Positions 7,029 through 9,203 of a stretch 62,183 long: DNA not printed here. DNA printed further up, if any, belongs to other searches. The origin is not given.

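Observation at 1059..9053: Split PEP-synthase-type kinase (PpsA/PpsB-like) translationally coupled to a molybdenum hydroxylase, tail-anchored CoxG and an HD phosphohydrolase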

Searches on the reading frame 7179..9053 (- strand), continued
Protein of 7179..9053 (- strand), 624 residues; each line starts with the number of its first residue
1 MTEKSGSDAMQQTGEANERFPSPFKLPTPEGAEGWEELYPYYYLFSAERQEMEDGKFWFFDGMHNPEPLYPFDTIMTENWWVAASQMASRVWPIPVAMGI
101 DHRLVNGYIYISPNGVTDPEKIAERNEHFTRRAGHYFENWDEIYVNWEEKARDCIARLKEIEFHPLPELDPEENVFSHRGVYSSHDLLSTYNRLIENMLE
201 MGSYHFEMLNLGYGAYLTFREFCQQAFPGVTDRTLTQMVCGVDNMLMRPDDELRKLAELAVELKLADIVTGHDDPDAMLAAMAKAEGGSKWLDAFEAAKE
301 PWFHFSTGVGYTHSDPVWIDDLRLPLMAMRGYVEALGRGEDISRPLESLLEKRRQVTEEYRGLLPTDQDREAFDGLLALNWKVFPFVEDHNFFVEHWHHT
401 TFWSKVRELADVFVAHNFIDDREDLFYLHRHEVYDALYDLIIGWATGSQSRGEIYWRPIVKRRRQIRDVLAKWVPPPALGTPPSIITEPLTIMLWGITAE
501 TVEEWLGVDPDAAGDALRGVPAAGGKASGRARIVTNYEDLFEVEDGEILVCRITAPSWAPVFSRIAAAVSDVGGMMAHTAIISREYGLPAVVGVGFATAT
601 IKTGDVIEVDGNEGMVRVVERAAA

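Call 49: find_homologous_proteins(query=window:7179-9053:-, max_evalue=1e-10)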
Query window:7179-9053:- (624 aa): 2622 proteins with E <= 1e-10 among 8000 candidates; the best 120 are listed.
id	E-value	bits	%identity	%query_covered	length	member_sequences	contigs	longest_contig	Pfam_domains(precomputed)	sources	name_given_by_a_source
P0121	0.0e+0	1364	92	100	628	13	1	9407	PF00391.30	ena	-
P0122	0.0e+0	1240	82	100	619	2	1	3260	PF00391.30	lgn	-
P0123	0.0e+0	1237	82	100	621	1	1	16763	PF00391.30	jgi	jgi:pyruvate,water dikinase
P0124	0.0e+0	1230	82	100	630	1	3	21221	PF00391.30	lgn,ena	-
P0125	0.0e+0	1216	81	99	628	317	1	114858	PF00391.30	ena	-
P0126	0.0e+0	1212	81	98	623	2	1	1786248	PF00391.30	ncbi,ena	-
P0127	0.0e+0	1209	79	100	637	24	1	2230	PF00391.30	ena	-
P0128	0.0e+0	1208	80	100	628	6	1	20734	PF00391.30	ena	-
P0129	0.0e+0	1207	79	100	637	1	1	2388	PF00391.30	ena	-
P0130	0.0e+0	1205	79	98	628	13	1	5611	PF00391.30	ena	-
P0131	0.0e+0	1196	79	100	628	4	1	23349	PF00391.30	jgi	jgi:pyruvate, water dikinase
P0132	0.0e+0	1193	81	98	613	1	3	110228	PF00391.30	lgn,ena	-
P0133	0.0e+0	1176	78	100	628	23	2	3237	PF00391.30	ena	-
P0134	0.0e+0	1173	77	100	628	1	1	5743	PF00391.30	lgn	-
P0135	0.0e+0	1169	77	100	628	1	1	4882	PF00391.30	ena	-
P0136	0.0e+0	1163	76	100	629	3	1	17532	PF00391.30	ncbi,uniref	ncbi:PEP-utilizing enzyme [Hypericibacter sp.]|uniref:PEP-utilizing enzyme n=1 Tax=Hypericibacter sp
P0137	0.0e+0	1162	77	100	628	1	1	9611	PF00391.30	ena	-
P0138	0.0e+0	1162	77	100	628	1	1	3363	PF00391.30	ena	-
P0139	0.0e+0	1140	76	99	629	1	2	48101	PF00391.30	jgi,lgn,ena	-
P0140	0.0e+0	1130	74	100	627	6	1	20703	PF00391.30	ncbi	-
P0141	0.0e+0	1130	74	100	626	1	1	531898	PF00391.30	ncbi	-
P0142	0.0e+0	1121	74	100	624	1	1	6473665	PF00391.30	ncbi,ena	-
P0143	0.0e+0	1108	75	97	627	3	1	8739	PF00391.30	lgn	-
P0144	0.0e+0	1104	72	99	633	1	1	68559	PF00391.30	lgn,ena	-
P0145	0.0e+0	1102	72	100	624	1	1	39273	PF00391.30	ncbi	-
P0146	0.0e+0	1101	72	100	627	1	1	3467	PF00391.30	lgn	-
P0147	0.0e+0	1098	74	96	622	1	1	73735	PF00391.30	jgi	-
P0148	0.0e+0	1091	71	100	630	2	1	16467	PF00391.30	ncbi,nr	ncbi:MAG: PEP-utilizing enzyme [Bradyrhizobium sp.]|nr:PEP-utilizing enzyme [Bradyrhizobium sp.]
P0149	0.0e+0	1088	72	98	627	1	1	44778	PF00391.30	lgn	-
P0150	0.0e+0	1087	71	98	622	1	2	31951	PF00391.30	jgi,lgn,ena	-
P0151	0.0e+0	1086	71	98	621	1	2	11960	PF00391.30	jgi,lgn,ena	-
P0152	0.0e+0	1086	72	98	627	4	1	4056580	PF00391.30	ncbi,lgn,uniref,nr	ncbi:PEP-utilizing enzyme [Hyphomicrobium sp. 99]|uniref:PEP-utilizing enzyme n=1 Tax=Hyphomicrobium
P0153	0.0e+0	1083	72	98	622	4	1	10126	PF00391.30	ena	-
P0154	0.0e+0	1080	71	98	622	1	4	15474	PF00391.30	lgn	-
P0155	0.0e+0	1078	73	97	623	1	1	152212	PF00391.30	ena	-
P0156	0.0e+0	1077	70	100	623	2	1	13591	PF00391.30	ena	-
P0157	0.0e+0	1070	73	97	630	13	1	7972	PF00391.30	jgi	jgi:pyruvate, water dikinase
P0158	0.0e+0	1070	70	100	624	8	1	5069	PF00391.30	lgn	-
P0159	0.0e+0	1070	71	99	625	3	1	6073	PF00391.30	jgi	jgi:pyruvate,water dikinase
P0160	0.0e+0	1069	73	97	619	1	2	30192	PF00391.30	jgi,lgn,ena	-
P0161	0.0e+0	1067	71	100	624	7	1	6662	PF00391.30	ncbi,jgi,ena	jgi:pyruvate,water dikinase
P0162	0.0e+0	1066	71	97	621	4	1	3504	PF00391.30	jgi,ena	-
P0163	0.0e+0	1064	70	99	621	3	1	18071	PF00391.30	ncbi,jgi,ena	jgi:pyruvate,water dikinase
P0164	0.0e+0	1063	71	97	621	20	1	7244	PF00391.30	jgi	jgi:pyruvate,water dikinase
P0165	0.0e+0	1062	72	97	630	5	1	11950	PF00391.30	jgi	jgi:pyruvate, water dikinase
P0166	0.0e+0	1060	69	99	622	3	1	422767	PF00391.30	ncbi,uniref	ncbi:PEP-utilizing enzyme [Paraburkholderia sp. MM5477-R1]|uniref:PEP-utilizing enzyme n=1 Tax=Parab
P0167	0.0e+0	1054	70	100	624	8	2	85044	PF00391.30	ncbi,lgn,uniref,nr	ncbi:PEP-utilizing enzyme [Halomonas sp. MES3-P3E]|uniref:PEP-utilizing enzyme n=1 Tax=Halomonas sp.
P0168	0.0e+0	1052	72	96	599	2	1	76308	PF00391.30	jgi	jgi:pyruvate,water dikinase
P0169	0.0e+0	1052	71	99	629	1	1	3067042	PF00391.30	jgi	jgi:pyruvate,water dikinase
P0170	0.0e+0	1046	70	97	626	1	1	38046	PF00391.30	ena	-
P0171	0.0e+0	1043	69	97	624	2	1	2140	PF00391.30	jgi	jgi:pyruvate, water dikinase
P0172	0.0e+0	1042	69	98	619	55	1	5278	PF00391.30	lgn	-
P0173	0.0e+0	1040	68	100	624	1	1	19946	PF00391.30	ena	-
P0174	0.0e+0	1035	69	98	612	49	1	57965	PF00391.30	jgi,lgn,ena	-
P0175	0.0e+0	1034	70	97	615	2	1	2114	PF00391.30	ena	-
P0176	0.0e+0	1034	69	98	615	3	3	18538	PF00391.30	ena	-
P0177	0.0e+0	1034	69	99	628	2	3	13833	PF00391.30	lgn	-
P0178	0.0e+0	1034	68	97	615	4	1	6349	PF00391.30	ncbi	-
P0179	0.0e+0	1032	69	97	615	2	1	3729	PF00391.30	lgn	-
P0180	0.0e+0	1031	71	96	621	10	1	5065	PF00391.30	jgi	jgi:pyruvate,water dikinase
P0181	0.0e+0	1031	69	97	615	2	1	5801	PF00391.30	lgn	-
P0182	0.0e+0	1030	68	98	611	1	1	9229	PF00391.30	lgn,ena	-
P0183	0.0e+0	1029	70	96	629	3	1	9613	PF00391.30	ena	-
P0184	0.0e+0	1027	68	100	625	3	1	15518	PF00391.30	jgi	jgi:pyruvate,water dikinase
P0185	0.0e+0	1027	68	98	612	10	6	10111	PF00391.30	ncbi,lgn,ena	-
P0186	0.0e+0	1027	69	97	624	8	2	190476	PF00391.30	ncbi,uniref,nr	ncbi:PEP-utilizing enzyme [Planosporangium mesophilum]|uniref:PEP-utilising enzyme mobile domain-con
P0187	0.0e+0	1026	68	97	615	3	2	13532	PF00391.30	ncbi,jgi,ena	jgi:pyruvate,water dikinase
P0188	0.0e+0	1025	67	100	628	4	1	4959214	PF00391.30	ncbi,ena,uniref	ncbi:PEP-utilizing enzyme [Oricola indica]|uniref:PEP-utilizing enzyme n=1 Tax=Oricola indica TaxID=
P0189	0.0e+0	1024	69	97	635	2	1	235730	PF00391.30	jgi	jgi:pyruvate,water dikinase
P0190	0.0e+0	1023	69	97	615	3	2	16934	PF00391.30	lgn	-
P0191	0.0e+0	1022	68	98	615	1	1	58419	PF00391.30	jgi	-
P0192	0.0e+0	1022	68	97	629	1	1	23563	PF00391.30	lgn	-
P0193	0.0e+0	1021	68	97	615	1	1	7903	PF00391.30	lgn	-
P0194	0.0e+0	1021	70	96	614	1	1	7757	PF00391.30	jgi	jgi:pyruvate,water dikinase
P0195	0.0e+0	1020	70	97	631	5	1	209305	PF00391.30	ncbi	ncbi:PEP-utilizing enzyme [Geodermatophilus sp. SYSU D01186]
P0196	0.0e+0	1019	69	97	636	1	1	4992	PF00391.30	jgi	jgi:pyruvate, water dikinase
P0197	0.0e+0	1019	69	97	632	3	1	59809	PF00391.30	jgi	-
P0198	0.0e+0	1019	67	99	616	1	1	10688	PF00391.30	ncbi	ncbi:MAG: PEP-utilizing enzyme [Bauldia litoralis]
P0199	0.0e+0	1018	69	97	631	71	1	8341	PF00391.30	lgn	-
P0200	0.0e+0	1018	68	100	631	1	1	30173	PF00391.30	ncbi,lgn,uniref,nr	ncbi:PEP-utilizing enzyme [Blastococcus tunisiensis]|uniref:Pyruvate, water dikinase n=1 Tax=Blastoc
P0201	0.0e+0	1017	69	97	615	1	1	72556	PF00391.30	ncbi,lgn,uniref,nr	ncbi:PEP-utilizing enzyme [Oceaniradius stylonematis]|uniref:PEP-utilizing enzyme n=1 Tax=Oceaniradi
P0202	0.0e+0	1017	70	97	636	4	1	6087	PF00391.30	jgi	jgi:pyruvate, water dikinase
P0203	0.0e+0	1016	69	97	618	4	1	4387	PF00391.30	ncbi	-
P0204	0.0e+0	1015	68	97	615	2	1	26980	PF00391.30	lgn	-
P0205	0.0e+0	1014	69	97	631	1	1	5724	PF00391.30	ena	-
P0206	0.0e+0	1013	69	96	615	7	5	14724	PF00391.30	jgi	jgi:pyruvate,water dikinase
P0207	0.0e+0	1013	68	96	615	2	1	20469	PF00391.30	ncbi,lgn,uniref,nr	ncbi:PEP-utilizing enzyme [Acetobacter conturbans]|uniref:PEP-utilizing protein mobile subunit n=1 T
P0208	0.0e+0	1011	69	96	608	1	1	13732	PF00391.30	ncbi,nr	ncbi:MAG TPA: PEP-utilizing enzyme, partial [Mycobacteriales bacterium]|nr:PEP-utilizing enzyme [Myc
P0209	0.0e+0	1011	69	96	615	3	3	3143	PF00391.30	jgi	jgi:pyruvate,water dikinase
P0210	0.0e+0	1011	68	97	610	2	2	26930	PF00391.30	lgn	-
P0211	1.3e-298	1010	69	97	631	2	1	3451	PF00391.30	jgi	jgi:pyruvate, water dikinase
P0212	1.4e-298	1010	67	100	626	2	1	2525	PF00391.30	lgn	-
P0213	1.4e-297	1007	69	97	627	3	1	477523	PF00391.30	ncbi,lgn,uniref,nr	ncbi:pyruvate, water dikinase [Prauserella aidingensis]|uniref:PEP-utilizing enzyme n=1 Tax=Prausere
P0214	1.6e-297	1006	68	99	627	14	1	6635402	PF00391.30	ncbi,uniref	ncbi:PEP-utilizing enzyme [Pseudonocardia sp. T1-2H]|uniref:PEP-utilizing enzyme n=1 Tax=Pseudonocar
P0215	2.2e-297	1006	67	98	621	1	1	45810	PF00391.30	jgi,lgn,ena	-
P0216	2.7e-297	1006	66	98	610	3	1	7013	PF00391.30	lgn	-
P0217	2.9e-297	1006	68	98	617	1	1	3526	PF00391.30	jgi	jgi:pyruvate,water dikinase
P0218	3.5e-297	1005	69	97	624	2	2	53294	PF00391.30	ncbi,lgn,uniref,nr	ncbi:PEP-utilizing enzyme [Amycolatopsis echigonensis]|uniref:PEP-utilizing protein mobile subunit n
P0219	3.9e-297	1005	69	97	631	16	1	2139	PF00391.30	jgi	jgi:pyruvate,water dikinase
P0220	5.7e-297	1005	68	97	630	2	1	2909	PF00391.30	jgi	jgi:pyruvate, water dikinase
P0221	6.0e-297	1005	68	97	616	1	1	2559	PF00391.30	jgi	jgi:pyruvate,water dikinase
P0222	1.6e-296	1003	69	97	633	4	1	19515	PF00391.30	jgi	jgi:pyruvate,water dikinase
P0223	2.4e-296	1003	68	97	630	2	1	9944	PF00391.30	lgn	-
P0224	1.4e-295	1000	68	97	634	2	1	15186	PF00391.30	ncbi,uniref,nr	ncbi:PEP-utilizing enzyme [Pseudonocardia sp. MH-G8]|uniref:PEP-utilizing enzyme n=1 Tax=Pseudonocar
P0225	2.3e-295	999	68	97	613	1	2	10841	PF00391.30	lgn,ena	-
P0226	2.3e-295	999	68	97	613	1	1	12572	PF00391.30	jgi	jgi:Phosphoenolpyruvate synthase/pyruvate phosphate dikinase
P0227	1.1e-294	997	67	99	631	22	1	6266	PF00391.30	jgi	jgi:pyruvate, water dikinase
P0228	1.9e-294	996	68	97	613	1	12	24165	PF00391.30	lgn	-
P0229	1.9e-294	996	68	97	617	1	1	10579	PF00391.30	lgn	-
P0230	2.2e-294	996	67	98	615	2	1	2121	PF00391.30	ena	-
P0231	4.0e-294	995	68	98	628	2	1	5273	PF00391.30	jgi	jgi:pyruvate,water dikinase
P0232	2.3e-293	993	67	97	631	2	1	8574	PF00391.30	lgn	-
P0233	2.4e-293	993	67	99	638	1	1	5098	PF00391.30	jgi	jgi:pyruvate,water dikinase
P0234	1.2e-292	990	67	97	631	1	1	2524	PF00391.30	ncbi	-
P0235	1.7e-292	990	66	98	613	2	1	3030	PF00391.30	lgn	-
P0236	2.1e-292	990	66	99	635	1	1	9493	PF00391.30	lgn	-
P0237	6.6e-292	988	68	97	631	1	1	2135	PF00391.30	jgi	jgi:pyruvate,water dikinase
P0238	1.3e-291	987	66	98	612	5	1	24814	PF00391.30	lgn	-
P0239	1.7e-291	987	67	96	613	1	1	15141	PF00391.30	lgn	-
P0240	5.6e-291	985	66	97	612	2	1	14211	PF00391.30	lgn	-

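Call 50: search_dna_similar(query=window:7179-9053:-, collection=plasmids, mode=protein, max_rows=25, max_evalue=1e-30)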
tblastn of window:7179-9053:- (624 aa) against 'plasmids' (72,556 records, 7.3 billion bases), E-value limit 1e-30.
Records with a match: 13; places in all: 14; records where one place covers at least 80% of the query: 13.
Best place of each record, by identity: <60% 13.
By first word of the organism name: Rhodococcus 3; Bacillus 3; Natribaculum 2; Thermomicrobium 1; Azoarcus 1; Rhizobium 1; Haladaptatus 1; Natrinema 1.
By predicted mobility (MOB-suite, as given by PLSDB): non-mobilizable 9; mobilizable 3; conjugative 1.
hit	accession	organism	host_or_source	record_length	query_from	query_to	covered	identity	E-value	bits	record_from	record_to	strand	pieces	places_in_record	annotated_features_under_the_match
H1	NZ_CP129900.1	Rhodococcus ruber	soil,bacterial genome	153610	18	620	97%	47.4%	2e-164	528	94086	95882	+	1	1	PEP-utilizing enzyme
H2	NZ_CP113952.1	Rhodococcus sp. JS3073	culture,soil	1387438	11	623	98%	46.1%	1e-169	543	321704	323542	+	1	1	record has no annotation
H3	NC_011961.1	Thermomicrobium roseum DSM 5159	-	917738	4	620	99%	45.6%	7e-177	564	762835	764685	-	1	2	PEP-utilizing enzyme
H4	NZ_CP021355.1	Rhodococcus oxybenzonivorans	river sediment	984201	18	620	97%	46.4%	1e-162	523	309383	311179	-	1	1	PEP-utilizing enzyme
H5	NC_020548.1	Azoarcus sp. KH32C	-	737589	19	620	96%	44.7%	7e-171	546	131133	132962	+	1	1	PEP-utilizing enzyme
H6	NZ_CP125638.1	Rhizobium leguminosarum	Phaseolus vulgaris,Pure culture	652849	20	619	96%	43.4%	1e-156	505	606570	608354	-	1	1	PEP-utilizing enzyme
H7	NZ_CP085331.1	Haladaptatus salinisoli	cell culture,saline soil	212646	1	622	100%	41.3%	2e-148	482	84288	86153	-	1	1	PEP-utilizing enzyme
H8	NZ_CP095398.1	Natribaculum luteum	cell culture,brine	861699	2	623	100%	38.5%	3e-131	432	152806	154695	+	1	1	PEP-utilizing enzyme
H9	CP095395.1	Natribaculum longum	cell culture,saline soil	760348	2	622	100%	38.3%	2e-130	429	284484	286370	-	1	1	none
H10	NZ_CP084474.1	Natrinema sp. DC36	cell culture,sediment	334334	4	623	99%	37.5%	2e-130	430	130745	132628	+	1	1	PEP-utilizing enzyme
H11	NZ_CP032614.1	Bacillus thuringiensis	single cell,soil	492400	54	616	90%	22.0%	8e-34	145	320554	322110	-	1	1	PEP-utilizing enzyme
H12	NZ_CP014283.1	Bacillus thuringiensis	cell culture,soil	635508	54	616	90%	22.0%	8e-34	145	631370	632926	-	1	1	PEP-utilizing enzyme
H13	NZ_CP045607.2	Bacillus cereus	Whole organism,soil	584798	54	616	90%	21.7%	9e-33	142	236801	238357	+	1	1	PEP-utilizing enzyme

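Call 52: find_encoding_contigs(protein=P0125, flank=10000, max_places=1)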
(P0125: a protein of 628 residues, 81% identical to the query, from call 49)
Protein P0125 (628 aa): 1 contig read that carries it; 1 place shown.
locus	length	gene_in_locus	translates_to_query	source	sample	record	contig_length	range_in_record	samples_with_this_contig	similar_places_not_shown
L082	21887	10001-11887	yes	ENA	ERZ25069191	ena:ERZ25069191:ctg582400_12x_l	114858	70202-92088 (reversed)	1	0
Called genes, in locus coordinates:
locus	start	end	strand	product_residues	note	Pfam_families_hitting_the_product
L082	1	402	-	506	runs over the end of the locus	PF02332:Phenol_Hydrox, PF04945:YHS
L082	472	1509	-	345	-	PF13379:NMT1_2, PF09084:NMT1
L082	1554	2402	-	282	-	PF00005:ABC_tran, PF13304:AAA_21 (faint)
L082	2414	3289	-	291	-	PF00528:BPD_transp_1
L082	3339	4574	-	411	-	PF01042:Ribonuc_L-PSP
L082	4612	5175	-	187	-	PF13412:HTH_24, PF13404:HTH_AsnC-type, PF01037:AsnC_trans_reg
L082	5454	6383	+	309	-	PF01522:Polysacc_deac_1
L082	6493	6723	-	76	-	PF24718:HTH_73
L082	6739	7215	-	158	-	-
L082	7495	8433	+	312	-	PF12760:Zn_ribbon_IS1595, PF12762:DDE_Tnp_IS1595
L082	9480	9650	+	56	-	-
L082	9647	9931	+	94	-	-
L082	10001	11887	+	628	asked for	PF00391:PEP-utilizers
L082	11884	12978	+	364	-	PF01326:PPDK_N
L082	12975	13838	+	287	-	PF00941:FAD_binding_5, PF03450:CO_deh_flav_C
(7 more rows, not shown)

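Call 72: predict_structure(alignment_id=A2)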
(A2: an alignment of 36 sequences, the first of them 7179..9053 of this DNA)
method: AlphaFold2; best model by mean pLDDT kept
length: 624 residues; sequences in the alignment: 36
mean_pLDDT: 75.5   pTM: 0.75
mean pLDDT of the five models: 75.5, 74.1, 70.0, 68.0, 64.7
residues with pLDDT >= 90: 145; 70-90: 282; 50-70: 135; < 50: 62
segments of 3 or more residues with pLDDT < 50: 1-17, 85-98, 242-246, 306-314, 508-512, 573-575
pLDDT, mean of each block of 10 residues (from residue 1): 27 42 83 83 65 79 62 50 46 42 79 69 66 71 86 92 91 77 89 89 71 69 79 72 53 90 95 92 95 86 50 53 83 91 79 89 93 85 71 74 87 92 86 90 85 87 89 76 59 56 56 69 85 82 89 67 83 55 68 77 92 88 77
secondary structure, 60 per line:
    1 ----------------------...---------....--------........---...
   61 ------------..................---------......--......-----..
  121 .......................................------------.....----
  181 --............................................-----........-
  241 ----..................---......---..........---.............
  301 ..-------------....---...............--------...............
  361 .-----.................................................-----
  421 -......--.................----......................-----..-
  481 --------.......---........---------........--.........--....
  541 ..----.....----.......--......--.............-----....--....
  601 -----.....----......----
elements in order: H35-38 H47-54 E58-60 H73-90 E100-105 E108-113 H119-159 H172-176 H183-226 H232-239 H245-262 H266-271 H275-284 H288-302 H316-319 H323-337 H346-361 H367-415 H422-427 H430-446 H451-472 H489-495 H499-506 E516-523 E526-534 H537-542 E547-551 H556-562 E565-570 H573-585 E591-594 H597-600 E606-610 E615-620
